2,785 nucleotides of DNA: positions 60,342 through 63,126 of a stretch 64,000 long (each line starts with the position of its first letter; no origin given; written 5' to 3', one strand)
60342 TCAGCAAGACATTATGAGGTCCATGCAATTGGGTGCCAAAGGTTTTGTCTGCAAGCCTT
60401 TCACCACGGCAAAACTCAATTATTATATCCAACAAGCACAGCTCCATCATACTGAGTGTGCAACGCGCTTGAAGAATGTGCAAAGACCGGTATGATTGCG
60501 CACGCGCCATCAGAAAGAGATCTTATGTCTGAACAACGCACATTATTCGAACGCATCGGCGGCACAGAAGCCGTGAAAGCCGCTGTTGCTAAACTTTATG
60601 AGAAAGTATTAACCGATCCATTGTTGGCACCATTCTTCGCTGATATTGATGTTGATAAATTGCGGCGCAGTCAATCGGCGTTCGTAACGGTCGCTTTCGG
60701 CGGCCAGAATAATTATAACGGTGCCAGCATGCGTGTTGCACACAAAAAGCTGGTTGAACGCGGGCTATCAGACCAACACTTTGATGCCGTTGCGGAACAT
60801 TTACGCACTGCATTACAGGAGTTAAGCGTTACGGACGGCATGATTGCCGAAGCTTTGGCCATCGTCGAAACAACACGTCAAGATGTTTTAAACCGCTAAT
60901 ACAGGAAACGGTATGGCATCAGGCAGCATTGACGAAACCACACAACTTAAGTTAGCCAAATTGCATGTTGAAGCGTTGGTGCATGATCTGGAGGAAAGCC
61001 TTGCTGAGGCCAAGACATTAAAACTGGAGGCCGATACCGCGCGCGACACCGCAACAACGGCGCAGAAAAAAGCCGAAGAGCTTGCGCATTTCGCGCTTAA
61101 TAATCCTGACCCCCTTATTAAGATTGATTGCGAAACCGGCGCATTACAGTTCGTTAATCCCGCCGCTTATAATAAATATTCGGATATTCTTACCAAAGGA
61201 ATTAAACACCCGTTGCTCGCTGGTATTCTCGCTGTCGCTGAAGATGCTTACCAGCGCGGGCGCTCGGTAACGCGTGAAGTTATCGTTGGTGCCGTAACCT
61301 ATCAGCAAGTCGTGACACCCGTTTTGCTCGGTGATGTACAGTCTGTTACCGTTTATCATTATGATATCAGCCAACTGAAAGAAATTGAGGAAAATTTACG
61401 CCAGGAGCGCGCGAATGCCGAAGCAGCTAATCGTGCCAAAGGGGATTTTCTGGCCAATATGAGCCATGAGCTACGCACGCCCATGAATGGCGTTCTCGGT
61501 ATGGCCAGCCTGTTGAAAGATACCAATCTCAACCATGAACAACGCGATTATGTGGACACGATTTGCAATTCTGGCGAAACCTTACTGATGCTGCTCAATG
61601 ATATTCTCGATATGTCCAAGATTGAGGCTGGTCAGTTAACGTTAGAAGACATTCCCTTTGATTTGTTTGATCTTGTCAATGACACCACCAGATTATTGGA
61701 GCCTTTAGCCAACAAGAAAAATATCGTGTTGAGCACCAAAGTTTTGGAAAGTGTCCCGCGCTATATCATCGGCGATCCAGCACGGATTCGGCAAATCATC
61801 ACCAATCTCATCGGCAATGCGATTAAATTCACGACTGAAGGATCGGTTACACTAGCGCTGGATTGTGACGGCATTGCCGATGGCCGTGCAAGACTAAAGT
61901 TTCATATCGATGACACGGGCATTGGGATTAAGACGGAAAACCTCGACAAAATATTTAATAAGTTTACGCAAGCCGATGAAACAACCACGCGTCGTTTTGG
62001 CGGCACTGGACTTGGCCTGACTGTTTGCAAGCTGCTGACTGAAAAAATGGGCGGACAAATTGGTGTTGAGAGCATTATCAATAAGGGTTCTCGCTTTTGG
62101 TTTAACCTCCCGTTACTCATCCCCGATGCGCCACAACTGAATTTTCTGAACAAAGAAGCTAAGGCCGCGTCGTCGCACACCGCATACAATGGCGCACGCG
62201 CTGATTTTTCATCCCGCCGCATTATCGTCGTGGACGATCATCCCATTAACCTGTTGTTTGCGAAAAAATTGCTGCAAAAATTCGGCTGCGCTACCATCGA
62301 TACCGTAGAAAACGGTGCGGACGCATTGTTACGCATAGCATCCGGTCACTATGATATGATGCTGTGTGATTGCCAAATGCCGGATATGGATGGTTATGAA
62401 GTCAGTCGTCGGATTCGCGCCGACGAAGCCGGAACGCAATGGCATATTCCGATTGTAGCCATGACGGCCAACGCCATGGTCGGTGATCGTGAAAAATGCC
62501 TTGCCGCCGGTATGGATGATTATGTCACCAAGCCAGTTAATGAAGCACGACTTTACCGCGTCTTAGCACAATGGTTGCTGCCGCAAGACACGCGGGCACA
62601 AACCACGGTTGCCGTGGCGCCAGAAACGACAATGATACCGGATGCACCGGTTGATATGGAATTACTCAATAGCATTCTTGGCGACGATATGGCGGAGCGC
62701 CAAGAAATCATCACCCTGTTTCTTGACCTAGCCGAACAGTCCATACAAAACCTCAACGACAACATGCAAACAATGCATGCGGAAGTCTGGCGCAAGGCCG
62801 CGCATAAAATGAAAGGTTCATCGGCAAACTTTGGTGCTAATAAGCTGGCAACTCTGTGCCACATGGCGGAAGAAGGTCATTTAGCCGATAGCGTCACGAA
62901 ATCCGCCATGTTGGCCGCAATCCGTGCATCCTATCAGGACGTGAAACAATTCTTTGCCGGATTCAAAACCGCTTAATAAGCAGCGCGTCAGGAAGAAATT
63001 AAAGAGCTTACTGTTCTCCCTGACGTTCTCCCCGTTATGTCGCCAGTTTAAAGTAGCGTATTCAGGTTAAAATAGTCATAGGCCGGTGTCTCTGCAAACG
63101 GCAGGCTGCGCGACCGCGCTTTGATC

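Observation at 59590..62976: Response regulator - truncated hemoglobin - soluble hybrid kinase operon: candidate split globin gas sensor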

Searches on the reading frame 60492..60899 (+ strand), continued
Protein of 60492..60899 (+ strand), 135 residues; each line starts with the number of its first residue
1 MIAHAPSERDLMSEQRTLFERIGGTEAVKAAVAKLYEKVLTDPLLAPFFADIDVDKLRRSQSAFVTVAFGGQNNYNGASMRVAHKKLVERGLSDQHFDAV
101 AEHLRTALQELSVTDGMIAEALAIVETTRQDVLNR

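Call 76: search_protein_families(library=pfam, proteins=[L010:4605-6005:-, L010:6183-7070:+, L010:7103-7987:+, L005:10066-10407:-, L014:6595-7956:+], max_evalue=0.01)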
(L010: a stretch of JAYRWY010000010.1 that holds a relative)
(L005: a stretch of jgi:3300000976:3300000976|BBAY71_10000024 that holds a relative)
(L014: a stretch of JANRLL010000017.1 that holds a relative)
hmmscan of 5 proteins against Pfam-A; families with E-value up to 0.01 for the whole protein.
L010:4605-6005:- (466 aa): 10 families
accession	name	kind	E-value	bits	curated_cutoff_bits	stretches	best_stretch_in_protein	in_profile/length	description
PF00158.32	Sigma54_activat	-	1.5e-69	233.4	20.2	1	150-317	1-168/168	Sigma-54 interaction domain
PF00072.30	Response_reg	-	1.6e-24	86.6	30.2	1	8-118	1-107/111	Response regulator receiver domain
PF25601.1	AAA_lid_14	-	1.2e-20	73.5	27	1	322-393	1-72/87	AAA+ ATPase lid domain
PF14532.12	Sigma54_activ_2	-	6.6e-19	69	25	1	166-321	16-138/138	Sigma-54 interaction domain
PF07728.20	AAA_5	-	1.1e-09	38.8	22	1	174-297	2-127/139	AAA domain (dynein-related subfamily)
PF02954.25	HTH_8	-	3.3e-09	36.7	22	1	425-462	2-39/42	Bacterial regulatory protein, Fis family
PF00004.35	AAA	-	2.6e-05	25.1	21.2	1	174-293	1-111/131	ATPase family associated with various cellular activities (AAA)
PF07724.20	AAA_2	-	8.2e-05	23.1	27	1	172-300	4-133/166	AAA domain (Cdc48 subfamily)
PF03709.21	OKR_DC_1_N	-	0.00074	20.2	29.3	1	29-96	16-78/111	Orn/Lys/Arg decarboxylase, N-terminal domain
PF01078.27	Mg_chelatase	-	0.00098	19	20.3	0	234-296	98-162/207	Magnesium chelatase, subunit ChlI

L010:6183-7070:+ (295 aa): 1 family
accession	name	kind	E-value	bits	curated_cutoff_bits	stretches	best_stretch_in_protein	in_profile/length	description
PF00072.30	Response_reg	-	4.4e-24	85.2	30.2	1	178-286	1-110/111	Response regulator receiver domain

L010:7103-7987:+ (294 aa): 1 family
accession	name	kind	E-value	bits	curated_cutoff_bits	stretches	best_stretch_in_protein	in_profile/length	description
PF00072.30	Response_reg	-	7.5e-23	81.3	30.2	1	175-279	1-106/111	Response regulator receiver domain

L005:10066-10407:- (113 aa): 1 family
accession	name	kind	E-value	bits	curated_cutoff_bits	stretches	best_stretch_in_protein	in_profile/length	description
PF01627.28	Hpt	-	4.5e-07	30.4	24.6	1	27-83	1-57/84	Hpt domain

L014:6595-7956:+ (453 aa): 10 families
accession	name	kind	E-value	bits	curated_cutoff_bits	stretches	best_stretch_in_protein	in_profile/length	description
PF00158.32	Sigma54_activat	-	2.4e-49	167.7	20.2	1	149-302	3-167/168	Sigma-54 interaction domain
PF00072.30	Response_reg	-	1.2e-28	99.9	30.2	1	5-118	1-110/111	Response regulator receiver domain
PF14532.12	Sigma54_activ_2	-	6.5e-21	75.5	25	1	163-307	16-138/138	Sigma-54 interaction domain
PF25601.1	AAA_lid_14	-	1.3e-17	63.8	27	1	308-385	1-78/87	AAA+ ATPase lid domain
PF02954.25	HTH_8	-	2.6e-08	33.9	22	1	412-450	2-40/42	Bacterial regulatory protein, Fis family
PF07728.20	AAA_5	-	1.3e-07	32.1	22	1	170-278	1-123/139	AAA domain (dynein-related subfamily)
PF00004.35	AAA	-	3.1e-06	28.1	21.2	1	171-278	1-110/131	ATPase family associated with various cellular activities (AAA)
PF07724.20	AAA_2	-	6.6e-05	23.4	27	1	171-262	6-109/166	AAA domain (Cdc48 subfamily)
PF01078.27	Mg_chelatase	-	0.001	19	20.3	0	197-258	76-136/207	Magnesium chelatase, subunit ChlI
PF00493.29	MCM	-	0.0045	16.6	23.3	0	167-275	56-170/224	MCM P-loop domain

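Call 78: find_encoding_contigs(protein=P0050, flank=7000, max_places=1)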
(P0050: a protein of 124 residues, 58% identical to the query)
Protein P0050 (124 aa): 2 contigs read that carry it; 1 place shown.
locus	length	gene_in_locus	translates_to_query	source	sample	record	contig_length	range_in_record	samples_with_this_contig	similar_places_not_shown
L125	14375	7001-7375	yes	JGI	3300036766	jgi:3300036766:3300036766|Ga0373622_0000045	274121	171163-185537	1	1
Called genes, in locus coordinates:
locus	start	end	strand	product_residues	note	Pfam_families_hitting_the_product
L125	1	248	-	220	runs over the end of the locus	PF07685:GATase_3, PF13507:GATase_5, PF00117:GATase (weak), PF01965:DJ-1_PfpI (weak)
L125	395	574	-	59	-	-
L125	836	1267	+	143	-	-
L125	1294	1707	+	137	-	-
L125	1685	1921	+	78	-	PF13467:RHH_4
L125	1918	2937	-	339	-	PF12694:cpYpsA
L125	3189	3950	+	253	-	PF13489:Methyltransf_23, PF08242:Methyltransf_12 (weak)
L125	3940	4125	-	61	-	PF06698:DUF1192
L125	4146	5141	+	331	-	PF08240:ADH_N, PF00107:ADH_zinc_N, PF13602:ADH_zinc_N_2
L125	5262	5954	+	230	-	PF06242:TrcR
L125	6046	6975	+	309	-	PF00072:Response_reg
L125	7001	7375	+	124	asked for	PF01152:Bac_globin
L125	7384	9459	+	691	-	PF00512:HisKA, PF02518:HATPase_c, PF00072:Response_reg, PF01627:Hpt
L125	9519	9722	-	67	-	PF04325:DUF465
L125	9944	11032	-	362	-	PF00365:PFK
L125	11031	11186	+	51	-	-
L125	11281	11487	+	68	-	PF04325:DUF465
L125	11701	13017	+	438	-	PF00083:Sugar_tr, PF07690:MFS_1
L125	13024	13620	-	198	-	PF00990:GGDEF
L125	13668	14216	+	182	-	PF00731:AIRC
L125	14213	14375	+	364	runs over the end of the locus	PF22660:RS_preATP-grasp-like, PF02222:ATP-grasp, PF17769:PurK_C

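Call 79: find_encoding_contigs(protein=P0055, flank=7000, max_places=1)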
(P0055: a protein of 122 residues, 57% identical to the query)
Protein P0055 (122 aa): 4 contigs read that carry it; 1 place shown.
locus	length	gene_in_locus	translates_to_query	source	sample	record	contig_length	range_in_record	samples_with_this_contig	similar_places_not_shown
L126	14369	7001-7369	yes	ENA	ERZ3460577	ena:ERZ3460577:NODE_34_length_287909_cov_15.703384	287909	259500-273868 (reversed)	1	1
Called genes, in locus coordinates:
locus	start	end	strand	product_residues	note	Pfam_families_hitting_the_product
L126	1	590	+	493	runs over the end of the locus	PF18073:Zn_ribbon_LapB, PF00154:RecA_N (weak), PF06745:ATPase, PF13481:AAA_25, PF23442:DUF7125 (weak), PF13401:AAA_22 (weak), PF13541:ChlI, PF05362:Lon_C, +1 more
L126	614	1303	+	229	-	PF02674:Colicin_V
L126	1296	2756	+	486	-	PF13522:GATase_6, PF13537:GATase_7, PF00156:Pribosyltran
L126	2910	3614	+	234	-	PF00106:adh_short, PF08659:KR, PF23441:SDR (faint), PF13561:adh_short_C2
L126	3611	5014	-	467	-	PF00072:Response_reg, PF00158:Sigma54_activat, PF00004:AAA (faint), PF07728:AAA_5 (weak), PF14532:Sigma54_activ_2, PF25601:AAA_lid_14, PF02954:HTH_8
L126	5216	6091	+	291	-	PF00072:Response_reg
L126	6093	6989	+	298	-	PF00072:Response_reg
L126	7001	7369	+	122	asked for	PF01152:Bac_globin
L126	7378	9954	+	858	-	PF13185:GAF_2, PF00989:PAS, PF13426:PAS_9, PF08447:PAS_3, PF08448:PAS_4, PF00512:HisKA, PF02518:HATPase_c, PF00072:Response_reg, +3 more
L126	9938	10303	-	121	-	PF02082:Rrf2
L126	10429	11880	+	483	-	PF13241:NAD_binding_7, PF14824:Sirohm_synth_M, PF10414:CysG_dimeriser, PF00590:TP_methylase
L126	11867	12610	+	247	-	PF01507:PAPS_reduct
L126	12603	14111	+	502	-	PF00258:Flavodoxin_1, PF00667:FAD_binding_1 (weak), PF00175:NAD_binding_1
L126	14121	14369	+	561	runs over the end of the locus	PF03460:NIR_SIR_ferr, PF01077:NIR_SIR, PF03460:NIR_SIR_ferr, PF01077:NIR_SIR (weak)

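Call 80: find_encoding_contigs(protein=P0071, flank=7000, max_places=1)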
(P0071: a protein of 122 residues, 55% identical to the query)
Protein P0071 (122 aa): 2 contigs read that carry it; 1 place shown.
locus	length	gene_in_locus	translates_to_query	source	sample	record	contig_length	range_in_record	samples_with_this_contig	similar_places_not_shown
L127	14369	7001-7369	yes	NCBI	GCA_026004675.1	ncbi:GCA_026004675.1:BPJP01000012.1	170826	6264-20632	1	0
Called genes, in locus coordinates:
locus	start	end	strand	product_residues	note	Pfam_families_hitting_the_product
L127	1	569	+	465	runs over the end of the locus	PF22042:EF-G_D2, PF03144:GTP_EFTU_D2, PF14492:EFG_III, PF03764:EFG_IV, PF00679:EFG_C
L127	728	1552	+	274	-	PF01048:PNP_UDP_1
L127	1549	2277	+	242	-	PF02517:Rce1-like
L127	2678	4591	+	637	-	PF06480:FtsH_ext, PF00004:AAA, PF17862:AAA_lid_3, PF01434:Peptidase_M41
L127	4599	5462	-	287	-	PF07719:TPR_2 (faint), PF13428:TPR_14 (faint), PF00515:TPR_1 (faint), PF13174:TPR_6 (faint), PF13181:TPR_8 (faint), PF13371:TPR_9 (faint), PF13414:TPR_11 (faint), PF13432:TPR_16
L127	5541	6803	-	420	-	PF01011:PQQ (faint), PF13360:PQQ_2 (weak), PF13570:Beta-prop_ACSF4 (faint), PF13360:PQQ_2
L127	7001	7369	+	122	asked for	PF01152:Bac_globin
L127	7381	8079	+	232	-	PF02589:LUD_dom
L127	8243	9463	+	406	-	PF00346:Complex1_49kDa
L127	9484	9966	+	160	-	PF01257:2Fe-2S_thioredx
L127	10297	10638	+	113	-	PF01512:Complex1_51K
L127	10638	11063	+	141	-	PF10531:SLBB, PF22461:SLBB_2 (weak)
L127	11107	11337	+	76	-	PF10589:NADH_4Fe-4S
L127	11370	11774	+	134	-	-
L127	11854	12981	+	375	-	-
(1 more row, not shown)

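Call 81: find_encoding_contigs(protein=P0077, flank=7000, max_places=1)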
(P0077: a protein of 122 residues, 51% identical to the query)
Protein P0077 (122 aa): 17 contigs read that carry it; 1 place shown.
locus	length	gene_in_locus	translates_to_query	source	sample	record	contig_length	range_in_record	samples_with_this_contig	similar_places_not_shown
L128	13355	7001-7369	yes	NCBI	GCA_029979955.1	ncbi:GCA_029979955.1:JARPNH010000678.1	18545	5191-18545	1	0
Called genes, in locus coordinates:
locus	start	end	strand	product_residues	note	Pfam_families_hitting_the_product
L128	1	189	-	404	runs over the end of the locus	PF00355:Rieske, PF00848:Ring_hydroxyl_A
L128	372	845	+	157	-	PF01625:PMSR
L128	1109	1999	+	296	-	PF00126:HTH_1, PF03466:LysR_substrate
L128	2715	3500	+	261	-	-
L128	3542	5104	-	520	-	PF06253:MTTB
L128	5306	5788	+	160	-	-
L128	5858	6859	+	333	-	PF08240:ADH_N, PF00107:ADH_zinc_N (weak)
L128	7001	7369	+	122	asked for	PF01152:Bac_globin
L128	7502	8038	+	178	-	PF01814:Hemerythrin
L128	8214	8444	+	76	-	-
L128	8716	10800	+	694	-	PF12837:Fer4_6 (faint), PF13183:Fer4_8 (faint), PF13237:Fer4_10 (faint), PF12797:Fer4_2 (faint), PF12838:Fer4_7, PF13484:Fer4_16 (faint), PF00037:Fer4 (weak), PF13187:Fer4_9 (weak)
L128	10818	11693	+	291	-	PF08239:SH3_3 (faint), PF18348:SH3_16, PF00877:NLPC_P60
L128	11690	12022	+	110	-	-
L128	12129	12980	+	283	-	PF13483:Lactamase_B_3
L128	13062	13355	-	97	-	?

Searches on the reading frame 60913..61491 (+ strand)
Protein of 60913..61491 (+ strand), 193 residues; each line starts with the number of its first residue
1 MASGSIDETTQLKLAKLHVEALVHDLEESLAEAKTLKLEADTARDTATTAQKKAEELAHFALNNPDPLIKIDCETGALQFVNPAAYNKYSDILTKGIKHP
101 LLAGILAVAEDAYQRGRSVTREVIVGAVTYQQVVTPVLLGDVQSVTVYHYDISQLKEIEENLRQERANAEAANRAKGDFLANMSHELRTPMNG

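Call 26: search_solved_structures(query=window:60913-61437:+, max_evalue=10)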
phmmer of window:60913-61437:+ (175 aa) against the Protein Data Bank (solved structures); distinct sequences matched with E-value up to 10: 1.
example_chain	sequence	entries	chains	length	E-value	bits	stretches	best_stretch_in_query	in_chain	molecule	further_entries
5t3u_A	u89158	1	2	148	1.1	12.6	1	103-160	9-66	PTS system, IIA component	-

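Call 33: search_protein_families(library=pfam, proteins=[window:60913-61491:+], max_evalue=1)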
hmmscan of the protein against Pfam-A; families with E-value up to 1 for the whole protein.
seq(193 aa): 5 families
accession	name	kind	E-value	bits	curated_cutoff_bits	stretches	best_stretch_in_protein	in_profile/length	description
PF00512.31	HisKA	-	4.7e-06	27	26.9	1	175-193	1-19/66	His Kinase A (phospho-acceptor) domain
PF17203.10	sCache_3_2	-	0.014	15.9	28.4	1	110-145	84-119/140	Single cache domain 3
PF10473.14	CENP-F_leu_zip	-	0.025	15.1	34.5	1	17-58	24-65/140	Leucine-rich repeats of kinetochore protein Cenp-F/LEK1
PF11839.13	Alanine_zipper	-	0.027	15.2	23.1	1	12-56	3-47/69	Alanine-zipper, major outer membrane lipoprotein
PF08887.16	GAD-like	-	0.14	12.5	25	0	75-112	49-86/107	GAD-like domain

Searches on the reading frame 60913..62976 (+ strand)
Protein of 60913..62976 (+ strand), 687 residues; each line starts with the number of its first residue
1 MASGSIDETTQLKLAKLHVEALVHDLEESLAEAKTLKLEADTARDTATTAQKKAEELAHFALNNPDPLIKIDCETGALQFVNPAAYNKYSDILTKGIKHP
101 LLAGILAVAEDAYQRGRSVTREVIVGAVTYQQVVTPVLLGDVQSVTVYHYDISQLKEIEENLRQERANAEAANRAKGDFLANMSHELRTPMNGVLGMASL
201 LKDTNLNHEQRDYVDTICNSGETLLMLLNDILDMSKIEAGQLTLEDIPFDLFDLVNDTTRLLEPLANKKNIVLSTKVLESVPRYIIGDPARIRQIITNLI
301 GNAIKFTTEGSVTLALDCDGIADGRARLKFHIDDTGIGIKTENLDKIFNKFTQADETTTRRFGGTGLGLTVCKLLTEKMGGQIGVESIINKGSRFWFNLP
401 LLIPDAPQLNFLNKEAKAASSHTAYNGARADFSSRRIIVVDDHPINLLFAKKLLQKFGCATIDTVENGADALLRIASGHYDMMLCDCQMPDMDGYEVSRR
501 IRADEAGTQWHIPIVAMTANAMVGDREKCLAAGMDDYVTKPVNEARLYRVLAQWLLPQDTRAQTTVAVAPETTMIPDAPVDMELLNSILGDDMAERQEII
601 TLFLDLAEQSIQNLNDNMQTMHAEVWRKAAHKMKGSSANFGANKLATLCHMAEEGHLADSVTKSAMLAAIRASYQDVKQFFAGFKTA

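Call 3: search_protein_families(library=pfam, proteins=[window:60913-62976:+], max_evalue=0.01)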
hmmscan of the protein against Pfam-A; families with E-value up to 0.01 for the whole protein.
window:60913-62976:+ (687 aa): 4 families
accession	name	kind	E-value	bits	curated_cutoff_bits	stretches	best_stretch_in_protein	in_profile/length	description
PF02518.31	HATPase_c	-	2.7e-28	99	26.4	1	287-401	1-109/111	Histidine kinase-, DNA gyrase B-, and HSP90-like ATPase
PF00072.30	Response_reg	-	2.8e-28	98.8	30.2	1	437-550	1-109/111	Response regulator receiver domain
PF00512.31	HisKA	-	1.3e-23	83.2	26.9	1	175-240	1-66/66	His Kinase A (phospho-acceptor) domain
PF01627.28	Hpt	-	1.4e-09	38.5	24.6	1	598-678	1-82/84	Hpt domain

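Call 4: search_protein_families(library=ncbifam, proteins=[window:60913-62976:+], max_evalue=0.01)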
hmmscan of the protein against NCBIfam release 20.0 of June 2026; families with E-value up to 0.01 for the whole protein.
window:60913-62976:+ (687 aa): 155 families (the best 25 are shown)
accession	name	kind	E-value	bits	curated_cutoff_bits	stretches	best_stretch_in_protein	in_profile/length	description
NF008318.0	PRK11107.1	equivalog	2e-129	433.2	890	2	166-406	283-523/920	two-component sensor histidine kinase BarA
TIGR02956.1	TMAO_torS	equivalog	2.6e-126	423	676.5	1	160-676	448-959/967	TMAO reductase system sensor histidine kinase/response regulator TorS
NF041947.1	LuxQ_Vibrio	equivalog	1.1e-105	354.3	1200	1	50-553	347-837/843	quorum-sensing autoinducer 2 sensor kinase/phosphatase LuxQ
NF008302.0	PRK11091.1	equivalog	5.4e-102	342.3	838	1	158-657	266-744/779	aerobic respiration two-component sensor histidine kinase ArcB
NF011874.0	PRK15347.1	equivalog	3.6e-94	316.5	852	2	157-408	379-621/921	two component system sensor kinase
NF045901.1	HisKinLetSLeg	equivalog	1.6e-92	311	1650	2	155-398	272-515/906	two-component system sensor histidine kinase LetS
NF008099.0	PRK10841.1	equivalog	6.4e-89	298.9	920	2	151-410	445-699/949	two-component system sensor histidine kinase RcsC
NF008543.0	PRK11466.1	equivalog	1.8e-83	280.9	982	1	154-670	422-899/914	TMAO reductase system sensor histidine kinase/response regulator TorS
NF038297.2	hybrid_HK_HrmK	equivalog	2.6e-82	277.4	725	1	151-553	210-606/607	hybrid histidine kinase/response regulator HrmK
NF007420.1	PRK09959.1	equivalog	5.4e-68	229.6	1995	1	149-661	685-1167/1197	acid-sensing system histidine kinase EvgS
NF046044.1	PnpS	equivalog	8.5e-56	189.6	400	1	43-400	43-390/390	two-component system histidine kinase PnpS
NF041832.1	near_NosP_CTERM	subfamily_domain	5.9e-51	173.7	400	1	170-553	1-368/370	NahK/ErcS family hybrid sensor histidine kinase/response regulator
NF047874.1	MASE3_PAS_HK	subfamily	4.4e-49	167.8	560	1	136-403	359-627/655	MASE3 domain-containing sensor histidine kinase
NF047465.1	hybrid_HK_LvrA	exception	2.3e-45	155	1200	1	161-545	187-574/819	hybrid histidine kinase/response regulator LvrA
TIGR02966.1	phoR_proteo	equivalog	6.2e-44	150.4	334.2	1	170-398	108-332/333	phosphate regulon sensor histidine kinase PhoR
NF041831.1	NO_HK_NahK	exception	1.7e-35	122.3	1500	1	149-523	467-823/854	hybrid sensor histidine kinase/response regulator NahK/ErcS'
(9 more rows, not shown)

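Call 7: find_encoding_contigs(protein=window:60913-62976:+, flank=10000, max_places=6)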
Protein window:60913-62976:+ (687 aa): 1 contig read that carries it; 1 place shown.
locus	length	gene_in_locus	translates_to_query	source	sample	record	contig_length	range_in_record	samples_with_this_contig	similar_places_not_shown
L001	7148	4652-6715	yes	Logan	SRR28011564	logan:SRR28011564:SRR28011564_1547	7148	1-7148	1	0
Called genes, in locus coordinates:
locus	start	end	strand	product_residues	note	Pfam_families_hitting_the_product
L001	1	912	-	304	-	?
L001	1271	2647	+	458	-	PF00909:Ammonium_transp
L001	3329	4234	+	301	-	PF00072:Response_reg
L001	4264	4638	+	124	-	PF01152:Bac_globin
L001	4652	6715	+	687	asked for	PF00512:HisKA, PF02518:HATPase_c, PF00072:Response_reg, PF01627:Hpt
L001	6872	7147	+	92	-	?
